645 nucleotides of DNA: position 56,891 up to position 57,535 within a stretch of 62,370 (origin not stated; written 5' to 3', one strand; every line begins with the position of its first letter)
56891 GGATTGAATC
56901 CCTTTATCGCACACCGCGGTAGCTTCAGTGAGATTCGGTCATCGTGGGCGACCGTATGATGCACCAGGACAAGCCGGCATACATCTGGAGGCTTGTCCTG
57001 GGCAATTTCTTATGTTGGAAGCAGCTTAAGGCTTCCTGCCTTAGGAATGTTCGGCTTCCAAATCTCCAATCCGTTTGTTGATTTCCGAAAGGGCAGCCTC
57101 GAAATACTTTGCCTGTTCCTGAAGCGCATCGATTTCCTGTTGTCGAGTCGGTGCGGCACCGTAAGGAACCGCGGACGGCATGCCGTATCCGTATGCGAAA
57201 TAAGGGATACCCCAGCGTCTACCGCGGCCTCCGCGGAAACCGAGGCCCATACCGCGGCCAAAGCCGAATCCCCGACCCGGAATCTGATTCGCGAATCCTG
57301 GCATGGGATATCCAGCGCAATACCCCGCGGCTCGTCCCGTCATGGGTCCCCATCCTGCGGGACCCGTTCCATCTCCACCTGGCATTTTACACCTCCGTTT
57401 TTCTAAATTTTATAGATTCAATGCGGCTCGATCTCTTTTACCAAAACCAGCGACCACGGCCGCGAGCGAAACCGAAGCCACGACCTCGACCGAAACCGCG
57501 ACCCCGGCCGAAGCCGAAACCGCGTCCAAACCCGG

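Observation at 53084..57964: Uncharacterised gene cluster in which four of six proteins carry Arg/Gly-repeat tails (DUF5320 x2, MinD-ferredoxin ATPase, NifX-like, His-motif membrane protein, ferredoxin)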

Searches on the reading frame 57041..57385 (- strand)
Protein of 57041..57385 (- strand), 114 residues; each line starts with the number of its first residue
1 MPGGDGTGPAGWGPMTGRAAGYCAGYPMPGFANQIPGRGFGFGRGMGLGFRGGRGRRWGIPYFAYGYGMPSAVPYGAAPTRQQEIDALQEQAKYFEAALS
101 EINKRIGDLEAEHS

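Call 3: search_protein_families(library=pfam, proteins=[window:57041-57385:-], max_evalue=0.01)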
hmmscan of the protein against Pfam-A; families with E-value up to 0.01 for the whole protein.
window:57041-57385:- (114 aa): 1 family
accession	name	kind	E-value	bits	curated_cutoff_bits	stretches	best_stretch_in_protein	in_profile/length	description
PF17253.7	DUF5320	-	4.9e-27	95.4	27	1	1-108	1-98/99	Family of unknown function (DUF5320)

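Call 4: search_protein_families(library=ncbifam, proteins=[window:57041-57385:-], max_evalue=0.01)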
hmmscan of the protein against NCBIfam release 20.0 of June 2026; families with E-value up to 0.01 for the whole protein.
window:57041-57385:- (114 aa): 0 families

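Call 14: find_homologous_proteins(query=window:57041-57385:-, max_evalue=0.001)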
Query window:57041-57385:- (114 aa): 6877 proteins with E <= 0.001 among 7116 candidates; the best 120 are listed.
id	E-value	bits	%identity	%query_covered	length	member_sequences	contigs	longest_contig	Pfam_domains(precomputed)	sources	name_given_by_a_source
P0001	1.6e-70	253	100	100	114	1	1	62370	PF17253.8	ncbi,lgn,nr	ncbi:MAG: DUF5320 domain-containing protein [Deltaproteobacteria bacterium]|nr:DUF5320 domain-contai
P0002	1.8e-50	188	79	100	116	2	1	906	PF17253.8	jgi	-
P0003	4.1e-48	181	66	98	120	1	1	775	PF17253.8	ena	-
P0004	1.1e-47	179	73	100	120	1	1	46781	PF17253.8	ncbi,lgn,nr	ncbi:MAG: DUF5320 domain-containing protein [Deltaproteobacteria bacterium]|nr:DUF5320 domain-contai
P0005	5.6e-47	177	73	85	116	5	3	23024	PF17253.8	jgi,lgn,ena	-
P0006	1.2e-46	176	72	97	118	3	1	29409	PF17253.8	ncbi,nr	ncbi:MAG: DUF5320 domain-containing protein [Deltaproteobacteria bacterium]|nr:DUF5320 domain-contai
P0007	2.6e-46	175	73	100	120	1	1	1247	PF17253.8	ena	-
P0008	3.0e-46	175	72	97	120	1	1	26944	PF17253.8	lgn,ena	-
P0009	1.3e-45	172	68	83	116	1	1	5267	PF17253.8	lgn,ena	-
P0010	4.5e-45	171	73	98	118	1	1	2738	PF17253.8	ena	-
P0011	1.3e-44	169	73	96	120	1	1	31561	PF17253.8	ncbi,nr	ncbi:MAG: DUF5320 domain-containing protein [Deltaproteobacteria bacterium]|nr:DUF5320 domain-contai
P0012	3.7e-44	168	68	100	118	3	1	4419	PF17253.8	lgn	-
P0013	7.0e-44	167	74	99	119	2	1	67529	PF17253.8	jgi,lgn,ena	-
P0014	1.2e-43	166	70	100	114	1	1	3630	PF17253.8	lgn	-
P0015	1.8e-43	166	73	98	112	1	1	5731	PF17253.8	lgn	-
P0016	2.0e-43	165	70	98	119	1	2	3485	PF17253.8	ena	-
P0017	2.6e-43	165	66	100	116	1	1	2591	PF17253.8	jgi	-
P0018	4.1e-43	164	65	100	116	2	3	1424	PF17253.8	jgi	-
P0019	5.4e-43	164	67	98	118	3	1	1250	PF17253.8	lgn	-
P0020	1.8e-42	162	69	100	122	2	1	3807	PF17253.8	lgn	-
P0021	1.9e-42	162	63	100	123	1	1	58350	PF17253.8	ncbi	-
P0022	2.4e-42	162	64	100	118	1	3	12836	PF17253.8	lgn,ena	-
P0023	3.2e-42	162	-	-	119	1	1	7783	PF17253.8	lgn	-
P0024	3.6e-42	161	69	90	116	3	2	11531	PF17253.8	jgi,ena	-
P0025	5.9e-42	161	65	100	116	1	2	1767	PF17253.8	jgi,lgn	-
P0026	1.0e-41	160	66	100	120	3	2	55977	PF17253.8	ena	-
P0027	1.1e-41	160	68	100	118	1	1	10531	PF17253.8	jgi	jgi:hypothetical protein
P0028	1.3e-41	160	71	96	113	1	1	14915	PF17253.8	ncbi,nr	ncbi:MAG: DUF5320 domain-containing protein [Candidatus Krumholzibacteriota bacterium]|nr:DUF5320 do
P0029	4.5e-41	158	67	100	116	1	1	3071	PF17253.8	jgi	jgi:hypothetical protein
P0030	5.7e-41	157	65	99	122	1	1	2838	PF17253.8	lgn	-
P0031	6.3e-41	157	66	100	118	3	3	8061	PF17253.8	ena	-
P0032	2.3e-40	156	66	100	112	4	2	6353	PF17253.8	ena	-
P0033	2.3e-40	156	62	100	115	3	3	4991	PF17253.8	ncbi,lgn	-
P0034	6.5e-40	154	63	100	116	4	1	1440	PF17253.8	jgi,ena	-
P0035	7.5e-40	154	67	95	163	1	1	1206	PF17253.8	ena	-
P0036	1.3e-39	153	67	99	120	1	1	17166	PF17253.8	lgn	-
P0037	1.4e-39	153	58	99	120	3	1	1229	PF17253.8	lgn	-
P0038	1.9e-39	153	59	100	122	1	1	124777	PF17253.8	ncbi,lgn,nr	ncbi:MAG: DUF5320 domain-containing protein [Kiritimatiellae bacterium]|nr:DUF5320 domain-containing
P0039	3.1e-39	152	61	100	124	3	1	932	PF17253.8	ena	-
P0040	5.4e-39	151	66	100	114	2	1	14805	PF17253.8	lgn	-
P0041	6.3e-39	151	66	99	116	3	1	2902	PF17253.8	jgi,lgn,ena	-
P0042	8.8e-39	150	64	100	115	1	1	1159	PF17253.8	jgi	jgi:hypothetical protein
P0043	9.9e-39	150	60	100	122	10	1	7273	PF17253.8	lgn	-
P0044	1.2e-38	150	65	100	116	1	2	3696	PF17253.8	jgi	-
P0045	1.3e-38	150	51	98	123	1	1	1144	PF17253.8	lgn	-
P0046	1.5e-38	150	67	83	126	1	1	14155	PF17253.8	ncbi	-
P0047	1.5e-38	150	62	86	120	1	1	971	PF17253.8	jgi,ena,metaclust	metaclust:\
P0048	1.6e-38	150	71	81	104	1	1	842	PF17253.8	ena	-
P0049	1.7e-38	150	60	100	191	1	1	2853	PF17253.8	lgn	-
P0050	1.8e-38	149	59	100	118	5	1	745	PF17253.8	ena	-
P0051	2.2e-38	149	55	100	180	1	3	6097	PF17253.8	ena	-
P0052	3.8e-38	148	65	100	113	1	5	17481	PF17253.8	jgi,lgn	jgi:hypothetical protein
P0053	4.1e-38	148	64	99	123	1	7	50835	PF17253.8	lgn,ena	-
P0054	4.4e-38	148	66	100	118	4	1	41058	PF17253.8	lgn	-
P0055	5.5e-38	148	63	99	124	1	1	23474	PF17253.8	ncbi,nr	ncbi:MAG: DUF5320 domain-containing protein [Deltaproteobacteria bacterium]|nr:DUF5320 domain-contai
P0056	5.7e-38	148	57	100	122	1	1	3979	PF17253.8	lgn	-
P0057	9.6e-38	147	60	100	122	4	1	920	PF17253.8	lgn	-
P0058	9.8e-38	147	58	100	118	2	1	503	PF17253.8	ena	-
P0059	1.1e-37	147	64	99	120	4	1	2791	PF17253.8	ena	-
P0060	1.2e-37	147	65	100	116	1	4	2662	PF17253.8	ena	-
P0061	1.3e-37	147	61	100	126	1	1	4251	PF17253.8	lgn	-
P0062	1.4e-37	147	59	100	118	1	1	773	PF17253.8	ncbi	-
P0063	1.9e-37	146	54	100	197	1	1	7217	PF17253.8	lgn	-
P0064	2.1e-37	146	54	100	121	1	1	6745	PF17253.8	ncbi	-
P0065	2.2e-37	146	62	100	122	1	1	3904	PF17253.8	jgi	-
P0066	3.6e-37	145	65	89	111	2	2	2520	PF17253.8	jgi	-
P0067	4.3e-37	145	53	99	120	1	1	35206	PF17253.8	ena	-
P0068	4.4e-37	145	64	99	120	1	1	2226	PF17253.8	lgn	-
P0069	1.4e-36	143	57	100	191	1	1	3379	PF17253.8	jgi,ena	-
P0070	1.5e-36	143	58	100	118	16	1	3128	PF17253.8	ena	-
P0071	1.6e-36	143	59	100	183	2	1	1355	PF17253.8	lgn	-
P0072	1.7e-36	143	62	98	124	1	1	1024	PF17253.8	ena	-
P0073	1.7e-36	143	59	100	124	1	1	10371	PF17253.8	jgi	-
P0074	2.1e-36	143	57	100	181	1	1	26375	PF17253.8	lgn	-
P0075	2.1e-36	143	65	100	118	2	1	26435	PF17253.8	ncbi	-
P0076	2.1e-36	143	66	100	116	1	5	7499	PF17253.8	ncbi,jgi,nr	ncbi:MAG: DUF5320 domain-containing protein [Deltaproteobacteria bacterium]|nr:DUF5320 domain-contai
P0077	2.2e-36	143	63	100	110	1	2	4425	PF17253.8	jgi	-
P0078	3.3e-36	142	65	97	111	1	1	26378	PF17253.8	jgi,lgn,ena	-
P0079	3.6e-36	142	64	100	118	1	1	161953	PF17253.8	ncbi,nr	ncbi:hypothetical protein GF407_01390 [candidate division KSB1 bacterium]|nr:hypothetical protein [c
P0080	5.9e-36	141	65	96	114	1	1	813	PF17253.8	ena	-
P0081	6.1e-36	141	54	100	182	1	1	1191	PF17253.8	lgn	-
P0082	8.3e-36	141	60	100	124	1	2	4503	PF17253.8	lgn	-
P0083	8.4e-36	141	57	100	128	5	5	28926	PF17253.8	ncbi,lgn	-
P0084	9.2e-36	141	56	99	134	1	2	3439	PF17253.8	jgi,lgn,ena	-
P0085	1.1e-35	140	63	98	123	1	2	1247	PF17253.8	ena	-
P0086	1.1e-35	140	63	98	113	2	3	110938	PF17253.8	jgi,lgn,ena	-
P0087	1.2e-35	140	63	100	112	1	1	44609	PF17253.8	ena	-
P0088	2.2e-35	139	57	100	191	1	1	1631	PF17253.8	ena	-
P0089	2.3e-35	139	62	100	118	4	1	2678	PF17253.8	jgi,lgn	-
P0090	2.3e-35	139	53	100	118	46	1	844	PF17253.8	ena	-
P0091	3.5e-35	139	60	100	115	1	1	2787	PF17253.8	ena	-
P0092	3.9e-35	139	66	88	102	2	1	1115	PF17253.8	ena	-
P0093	4.4e-35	138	66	100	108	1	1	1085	PF17253.8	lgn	-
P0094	6.5e-35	138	55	86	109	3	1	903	PF17253.8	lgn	-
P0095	7.0e-35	138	59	100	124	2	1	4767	PF17253.8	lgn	-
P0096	7.8e-35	138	55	100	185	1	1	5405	PF17253.8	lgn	-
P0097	9.7e-35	137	59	100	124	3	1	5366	PF17253.8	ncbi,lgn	-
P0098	1.3e-34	137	62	99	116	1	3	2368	PF17253.8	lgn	-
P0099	1.3e-34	137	57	98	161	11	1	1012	PF17253.8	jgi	jgi:hypothetical protein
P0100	1.5e-34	137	57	100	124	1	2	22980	PF17253.8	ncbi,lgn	-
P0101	1.9e-34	136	62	100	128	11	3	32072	PF17253.8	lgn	-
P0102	2.0e-34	136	58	100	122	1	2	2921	PF17253.8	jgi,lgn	-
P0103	2.6e-34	136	63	100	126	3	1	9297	PF17253.8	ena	-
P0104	2.8e-34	136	54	100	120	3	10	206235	PF17253.8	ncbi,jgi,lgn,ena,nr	ncbi:MAG TPA: DUF5320 domain-containing protein [Smithellaceae bacterium]|nr:DUF5320 domain-containi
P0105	3.2e-34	136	60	100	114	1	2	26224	PF17253.8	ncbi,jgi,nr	ncbi:DUF5320 domain-containing protein [candidate division KSB1 bacterium]|nr:DUF5320 domain-contain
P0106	4.7e-34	135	61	96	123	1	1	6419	PF17253.8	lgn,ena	-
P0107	5.4e-34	135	56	99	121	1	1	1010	PF17253.8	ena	-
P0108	6.3e-34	135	53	100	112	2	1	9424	PF17253.8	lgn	-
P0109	8.0e-34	134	58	98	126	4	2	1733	PF17253.8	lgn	-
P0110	1.0e-33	134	57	97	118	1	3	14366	PF17253.8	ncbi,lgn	-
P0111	1.2e-33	134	61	98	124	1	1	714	PF17253.8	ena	-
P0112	1.3e-33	134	57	100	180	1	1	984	PF17253.8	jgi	jgi:hypothetical protein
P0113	1.6e-33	133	58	98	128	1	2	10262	PF17253.8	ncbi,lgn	-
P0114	1.7e-33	133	63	99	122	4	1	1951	PF17253.8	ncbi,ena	-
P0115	1.9e-33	133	64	100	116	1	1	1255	PF17253.8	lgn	-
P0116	2.9e-33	133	54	100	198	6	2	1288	PF17253.8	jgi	-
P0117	2.9e-33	133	66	100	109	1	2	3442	PF17253.8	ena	-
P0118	3.3e-33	132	60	100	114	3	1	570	PF17253.8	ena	-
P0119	3.7e-33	132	53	97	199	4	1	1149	PF17253.8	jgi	-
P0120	3.9e-33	132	53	100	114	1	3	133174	PF17253.8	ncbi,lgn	-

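Call 18: find_encoding_contigs(protein=P0104, flank=8000, max_places=3)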
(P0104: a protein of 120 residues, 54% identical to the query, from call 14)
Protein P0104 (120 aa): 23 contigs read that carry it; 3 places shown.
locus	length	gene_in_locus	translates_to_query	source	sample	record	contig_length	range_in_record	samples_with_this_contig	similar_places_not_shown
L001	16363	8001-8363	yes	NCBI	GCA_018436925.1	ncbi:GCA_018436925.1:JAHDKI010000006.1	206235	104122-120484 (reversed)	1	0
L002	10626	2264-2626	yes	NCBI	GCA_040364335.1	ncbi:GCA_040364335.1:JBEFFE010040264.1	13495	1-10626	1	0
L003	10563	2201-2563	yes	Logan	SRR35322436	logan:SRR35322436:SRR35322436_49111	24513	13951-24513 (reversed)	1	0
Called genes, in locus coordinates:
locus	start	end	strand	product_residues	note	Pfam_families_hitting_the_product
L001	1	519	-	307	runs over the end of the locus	PF00581:Rhodanese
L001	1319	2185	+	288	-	PF00528:BPD_transp_1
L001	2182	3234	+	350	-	PF00005:ABC_tran, PF13304:AAA_21 (faint), PF08402:TOBE_2, PF03459:TOBE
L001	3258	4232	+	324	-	PF13531:SBP_bac_11, PF01547:SBP_bac_1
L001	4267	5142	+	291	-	PF12849:PBP_like_2, PF13531:SBP_bac_11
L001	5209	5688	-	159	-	PF01613:Flavin_Reduct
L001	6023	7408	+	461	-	PF00989:PAS, PF08448:PAS_4, PF13426:PAS_9, PF00158:Sigma54_activat, PF14532:Sigma54_activ_2, PF07728:AAA_5, PF25601:AAA_lid_14, PF02954:HTH_8, +2 more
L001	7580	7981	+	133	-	PF02579:Nitro_FeMo-Co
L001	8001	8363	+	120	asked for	PF17253:DUF5320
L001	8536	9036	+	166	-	PF01327:Pep_deformylase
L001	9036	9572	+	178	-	PF12838:Fer4_7 (weak), PF14697:Fer4_21 (weak), PF00037:Fer4, PF12797:Fer4_2 (weak), PF12837:Fer4_6, PF13237:Fer4_10, PF12838:Fer4_7, PF13187:Fer4_9, +6 more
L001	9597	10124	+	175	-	-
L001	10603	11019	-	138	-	PF03061:4HBT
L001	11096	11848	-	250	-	PF00753:Lactamase_B, PF23023:Anti-Pycsar_Apyc1 (weak), PF12706:Lactamase_B_2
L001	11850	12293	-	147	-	PF01592:NifU_N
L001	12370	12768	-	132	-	PF01243:PNPOx_N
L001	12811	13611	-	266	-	PF02673:BacA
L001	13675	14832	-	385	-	PF00465:Fe-ADH, PF13685:Fe-ADH_2 (weak), PF25137:ADH_Fe_C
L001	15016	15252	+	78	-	-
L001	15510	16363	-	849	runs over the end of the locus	PF00270:DEAD, PF07652:Flavi_DEAD (faint), PF00271:Helicase_C, PF08482:HrpB_C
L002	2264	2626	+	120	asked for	PF17253:DUF5320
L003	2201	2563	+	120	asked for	PF17253:DUF5320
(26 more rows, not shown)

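Call 19: find_encoding_contigs(protein=P0038, flank=8000, max_places=2)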
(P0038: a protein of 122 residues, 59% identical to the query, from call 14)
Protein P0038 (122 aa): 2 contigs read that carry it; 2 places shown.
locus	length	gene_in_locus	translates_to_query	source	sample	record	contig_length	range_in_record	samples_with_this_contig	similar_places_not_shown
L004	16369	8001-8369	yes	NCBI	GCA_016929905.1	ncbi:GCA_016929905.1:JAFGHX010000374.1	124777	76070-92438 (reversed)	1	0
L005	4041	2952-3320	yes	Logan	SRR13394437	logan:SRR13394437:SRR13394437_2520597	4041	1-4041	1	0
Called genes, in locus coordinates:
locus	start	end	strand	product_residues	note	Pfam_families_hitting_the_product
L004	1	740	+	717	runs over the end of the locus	PF07715:Plug, PF00593:TonB_dep_Rec_b-barrel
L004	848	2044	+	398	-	PF01497:Peripla_BP_2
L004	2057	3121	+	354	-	PF01032:FecCD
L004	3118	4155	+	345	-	PF00005:ABC_tran, PF13304:AAA_21 (faint)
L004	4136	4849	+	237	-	PF02663:FmdE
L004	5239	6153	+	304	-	PF01937:ARMT1-like_dom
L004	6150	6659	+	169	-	PF04140:ICMT (weak)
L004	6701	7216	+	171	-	PF01325:Fe_dep_repress, PF09339:HTH_IclR (weak), PF02742:Fe_dep_repr_C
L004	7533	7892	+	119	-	PF17253:DUF5320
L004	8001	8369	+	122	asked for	PF17253:DUF5320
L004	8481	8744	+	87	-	-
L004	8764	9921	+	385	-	PF01053:Cys_Met_Meta_PP, PF00266:Aminotran_5 (weak), PF00155:Aminotran_1_2 (weak)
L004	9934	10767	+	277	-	PF00753:Lactamase_B, PF12706:Lactamase_B_2 (weak)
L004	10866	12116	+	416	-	PF04055:Radical_SAM, PF13186:SPASM, PF02810:SEC-C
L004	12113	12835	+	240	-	PF05050:Methyltransf_21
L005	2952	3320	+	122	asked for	PF17253:DUF5320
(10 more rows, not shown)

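Call 20: find_encoding_contigs(protein=P0079, flank=8000, max_places=2)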
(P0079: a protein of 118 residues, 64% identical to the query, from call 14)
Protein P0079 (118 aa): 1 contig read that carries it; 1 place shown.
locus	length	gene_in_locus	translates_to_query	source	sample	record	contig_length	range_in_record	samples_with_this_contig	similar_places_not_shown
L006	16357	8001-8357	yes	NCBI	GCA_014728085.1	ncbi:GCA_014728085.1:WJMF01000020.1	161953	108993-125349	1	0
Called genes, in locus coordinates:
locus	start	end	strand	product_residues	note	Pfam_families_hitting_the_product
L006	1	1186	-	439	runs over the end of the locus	PF25917:BSH_RND (weak), PF25973:BSH_CzcB, PF25954:Beta-barrel_RND_2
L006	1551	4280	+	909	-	PF13620:CarboxypepD_reg, PF08308:PEGA (faint), PF13715:CarbopepD_reg_2, PF07715:Plug, PF00593:TonB_dep_Rec_b-barrel, PF14905:OMP_b-brl_3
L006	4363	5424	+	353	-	PF02333:Phytase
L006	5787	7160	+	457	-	PF00989:PAS, PF13188:PAS_8 (weak), PF08448:PAS_4, PF13426:PAS_9, PF00158:Sigma54_activat, PF14532:Sigma54_activ_2, PF07728:AAA_5, PF25601:AAA_lid_14, +3 more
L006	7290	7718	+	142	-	PF02579:Nitro_FeMo-Co (weak)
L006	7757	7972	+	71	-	PF17253:DUF5320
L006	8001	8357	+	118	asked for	PF17253:DUF5320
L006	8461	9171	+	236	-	PF14358:DUF4405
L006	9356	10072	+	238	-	PF04028:DUF374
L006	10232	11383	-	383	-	PF14583:Pectate_lyase22, PF26549:Tricorn_N (faint)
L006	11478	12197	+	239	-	-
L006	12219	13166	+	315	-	PF00532:Peripla_BP_1, PF13407:Peripla_BP_4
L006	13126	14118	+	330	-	PF02653:BPD_transp_2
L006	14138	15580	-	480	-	PF01266:DAO (faint), PF12831:FAD_oxidored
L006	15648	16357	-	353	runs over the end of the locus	-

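Call 28: find_related_loci(query=A1, collection=genome_contigs, flank=10000)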
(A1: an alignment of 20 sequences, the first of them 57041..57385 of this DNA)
Query A1 (114 aa) in genome_contigs; peptide patterns used: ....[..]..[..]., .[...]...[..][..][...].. (x = any residue, [..] = any of these).
600 stretches matched a pattern (row limit reached: there are more); 560 encode a relative of the query (tblastn E <= 1e-3); the best 80 are kept; 80 distinct loci.
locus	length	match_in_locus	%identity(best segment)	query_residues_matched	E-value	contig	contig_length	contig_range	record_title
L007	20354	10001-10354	61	1-114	2e-33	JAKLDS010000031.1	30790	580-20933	MAG: Deltaproteobacteria bacterium isolate RA.bin115 RA.bin115_31, whole genome shotgun sequence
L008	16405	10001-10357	49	1-114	2e-29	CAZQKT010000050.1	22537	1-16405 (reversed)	MAG TPA_asm: uncultured Spirochaetales bacterium isolate binchicken_co8_381 genome assembly, contig: NODE_3547_length_22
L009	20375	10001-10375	62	1-114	3e-29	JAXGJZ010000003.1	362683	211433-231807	MAG: Desulfobacterales bacterium isolate AnMBR.bin174 bin174_3, whole genome shotgun sequence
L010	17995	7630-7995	57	1-114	2e-26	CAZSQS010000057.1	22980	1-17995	MAG TPA_asm: uncultured Smithella sp. isolate SRP263991_co2_36 genome assembly, contig: NODE_2541_length_22980_cov_25.02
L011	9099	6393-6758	51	1-112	6e-26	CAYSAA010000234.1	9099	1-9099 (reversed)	MAG TPA_asm: uncultured Atribacterota bacterium isolate SRP067234_co1_85 genome assembly, contig: k99_212466, whole geno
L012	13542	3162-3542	52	1-114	1e-25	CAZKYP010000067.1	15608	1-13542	MAG TPA_asm: uncultured Pirellulales bacterium isolate binchicken_co129_610 genome assembly, contig: NODE_11273_length_1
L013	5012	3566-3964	55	1-112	4e-25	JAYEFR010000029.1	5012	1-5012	MAG: Thermodesulfobacteriota bacterium isolate MAG267 MAG267_29, whole genome shotgun sequence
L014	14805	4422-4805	52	1-114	4e-25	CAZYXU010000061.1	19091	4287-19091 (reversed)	MAG TPA_asm: uncultured Verrucomicrobiota bacterium isolate SRP192927_co3_865 genome assembly, contig: NODE_6172_length_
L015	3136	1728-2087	59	1-112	1e-24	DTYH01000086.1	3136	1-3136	MAG TPA_asm: Desulfobacterales bacterium isolate UWMA-0216 k99_1666393, whole genome shotgun sequence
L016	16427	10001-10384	48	1-114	1e-24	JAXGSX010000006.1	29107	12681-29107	MAG: Kiritimatiellia bacterium isolate AnMBR.bin383 bin383_6, whole genome shotgun sequence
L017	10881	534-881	55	1-114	1e-24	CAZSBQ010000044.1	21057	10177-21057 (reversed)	MAG TPA_asm: uncultured Victivallales bacterium isolate SRP332253_co1_127 genome assembly, contig: NODE_3979_length_2105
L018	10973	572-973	46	1-114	1e-24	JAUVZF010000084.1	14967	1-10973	MAG: Planctomycetota bacterium isolate CSMAG_1261 CSMAG_1261_k141_136764_length_14967_cov_15.3043, whole genome shotgun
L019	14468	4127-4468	60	1-114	7e-24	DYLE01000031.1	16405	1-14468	MAG TPA_asm: Desulfonema limicola isolate SulCav_AS07-7_54_10 SulCav_AS07_7_3516_length_16405_cov_5_424648, whole genome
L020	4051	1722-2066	52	1-106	1e-23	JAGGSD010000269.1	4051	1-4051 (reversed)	MAG: Syntrophobacterales bacterium isolate AUK013 PB_MANV_013_c_000000001765, whole genome shotgun sequence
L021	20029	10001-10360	48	1-114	2e-23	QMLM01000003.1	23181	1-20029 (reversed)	MAG: Deltaproteobacteria bacterium isolate B11_G15 B11_Guay15_scaffold_00237, whole genome shotgun sequence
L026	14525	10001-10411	46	1-110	5e-23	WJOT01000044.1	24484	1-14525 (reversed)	MAG: Clostridia bacterium isolate 1244-F3-H4-B3 F3H4_C72, whole genome shotgun sequence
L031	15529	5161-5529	53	1-112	3e-22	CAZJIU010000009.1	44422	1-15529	MAG TPA_asm: uncultured bacterium isolate binchicken_co89_626 genome assembly, contig: NODE_1068_length_44422_cov_11.594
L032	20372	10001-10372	49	1-114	4e-22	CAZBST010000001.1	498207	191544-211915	MAG TPA_asm: uncultured Pirellulales bacterium isolate SRP323688_co1_230 genome assembly, contig: NODE_13_length_498207_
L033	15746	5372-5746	47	1-113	4e-22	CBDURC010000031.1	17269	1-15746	MAG TPA_asm: uncultured Anaerolineales bacterium isolate SRR22302361_binner13_Refined_100 genome assembly, contig: ERZ25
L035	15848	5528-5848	51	1-111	6e-22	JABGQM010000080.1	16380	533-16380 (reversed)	MAG: Verrucomicrobia bacterium isolate co234_bin56 co234_bin56_Ctg80, whole genome shotgun sequence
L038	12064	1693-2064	45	1-114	8e-22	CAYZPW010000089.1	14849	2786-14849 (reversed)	MAG TPA_asm: uncultured bacterium isolate binchicken_co34_581 genome assembly, contig: NODE_6700_length_14849_cov_6.5982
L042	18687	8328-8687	49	1-114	1e-21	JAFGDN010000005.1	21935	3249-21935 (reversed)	MAG: Sedimentisphaerales bacterium isolate Zod_Metabat.1177 k87_525386, whole genome shotgun sequence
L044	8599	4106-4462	46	1-114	2e-21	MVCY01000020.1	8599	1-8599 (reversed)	MAG: Candidatus Latescibacteria bacterium 4484_181 ex4484_181_scaffold_7575, whole genome shotgun sequence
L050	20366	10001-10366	49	1-114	4e-21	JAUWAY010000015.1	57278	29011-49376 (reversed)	MAG: Phycisphaerae bacterium isolate CSMAG_1306 CSMAG_1306_k141_1508211_length_57278_cov_11.9702, whole genome shotgun s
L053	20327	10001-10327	49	1-112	1e-20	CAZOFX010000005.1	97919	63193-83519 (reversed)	MAG TPA_asm: uncultured Pirellulales bacterium isolate SRP192927_co7_650 genome assembly, contig: NODE_239_length_97919_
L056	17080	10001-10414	45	1-114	1e-20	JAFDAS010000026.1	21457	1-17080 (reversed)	MAG: Deltaproteobacteria bacterium isolate AB_3033_Bin_88 AB_3033_Bin_88_scaffold_3516, whole genome shotgun sequence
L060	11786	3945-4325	45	1-113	2e-20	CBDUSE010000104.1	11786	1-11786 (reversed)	MAG TPA_asm: uncultured bacterium isolate SRR22302358_metabat2_11 genome assembly, contig: ERZ25746585.1958, whole genom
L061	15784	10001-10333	47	1-114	1e-20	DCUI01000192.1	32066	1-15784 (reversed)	MAG TPA_asm: Phycisphaerales bacterium UBA2218 UBA2218_contig_35200, whole genome shotgun sequence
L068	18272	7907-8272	49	1-114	2e-20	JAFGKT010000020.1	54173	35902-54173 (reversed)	MAG: Sedimentisphaerales bacterium isolate Zod_Metabat.35 k87_3077010, whole genome shotgun sequence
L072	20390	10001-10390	45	1-114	5e-20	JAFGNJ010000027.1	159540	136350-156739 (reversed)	MAG: Deltaproteobacteria bacterium isolate Zod_Metabat.542 k87_11079863, whole genome shotgun sequence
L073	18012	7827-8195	47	1-109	6e-20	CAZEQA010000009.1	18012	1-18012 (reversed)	MAG TPA_asm: uncultured Planctomycetia bacterium isolate binchicken_co34_26 genome assembly, contig: NODE_5051_length_18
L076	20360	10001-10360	51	1-114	7e-20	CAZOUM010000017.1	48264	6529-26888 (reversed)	MAG TPA_asm: uncultured Pirellulales bacterium isolate SRP068000_co1_482 genome assembly, contig: NODE_635_length_48264_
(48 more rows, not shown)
